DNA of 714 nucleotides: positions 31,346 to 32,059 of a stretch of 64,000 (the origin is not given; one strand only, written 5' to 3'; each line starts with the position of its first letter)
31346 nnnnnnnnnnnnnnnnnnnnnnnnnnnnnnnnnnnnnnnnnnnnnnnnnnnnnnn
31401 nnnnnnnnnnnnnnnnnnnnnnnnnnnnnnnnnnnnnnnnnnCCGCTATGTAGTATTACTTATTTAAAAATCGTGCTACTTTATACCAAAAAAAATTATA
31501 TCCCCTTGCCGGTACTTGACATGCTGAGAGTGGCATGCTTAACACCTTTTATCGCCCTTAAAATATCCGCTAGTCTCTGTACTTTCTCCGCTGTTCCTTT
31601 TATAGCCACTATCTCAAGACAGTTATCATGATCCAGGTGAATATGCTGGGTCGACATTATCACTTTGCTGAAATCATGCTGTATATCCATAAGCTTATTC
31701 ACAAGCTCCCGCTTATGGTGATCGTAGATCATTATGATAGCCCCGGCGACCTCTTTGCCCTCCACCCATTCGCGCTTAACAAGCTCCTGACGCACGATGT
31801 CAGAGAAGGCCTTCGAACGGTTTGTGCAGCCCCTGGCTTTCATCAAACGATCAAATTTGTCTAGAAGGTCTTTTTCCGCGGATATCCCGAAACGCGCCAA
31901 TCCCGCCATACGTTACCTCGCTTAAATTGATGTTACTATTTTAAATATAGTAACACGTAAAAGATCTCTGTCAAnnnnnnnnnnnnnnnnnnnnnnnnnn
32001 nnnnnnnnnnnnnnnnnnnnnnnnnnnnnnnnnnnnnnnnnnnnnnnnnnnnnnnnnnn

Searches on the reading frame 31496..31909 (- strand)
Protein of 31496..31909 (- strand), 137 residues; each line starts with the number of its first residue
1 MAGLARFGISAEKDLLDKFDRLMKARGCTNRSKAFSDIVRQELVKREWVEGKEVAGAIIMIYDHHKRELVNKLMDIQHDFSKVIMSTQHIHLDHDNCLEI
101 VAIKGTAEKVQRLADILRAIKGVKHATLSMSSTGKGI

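Call 50: search_protein_families(library=pfam, proteins=[window:31496-31909:-], max_evalue=0.00001)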
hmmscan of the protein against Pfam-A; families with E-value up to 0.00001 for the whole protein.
window:31496-31909:- (137 aa): 1 family
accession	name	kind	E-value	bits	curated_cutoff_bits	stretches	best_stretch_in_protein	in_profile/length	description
PF08753.17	NikR_C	-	9e-32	109.6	22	1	55-130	1-76/77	NikR C terminal nickel binding domain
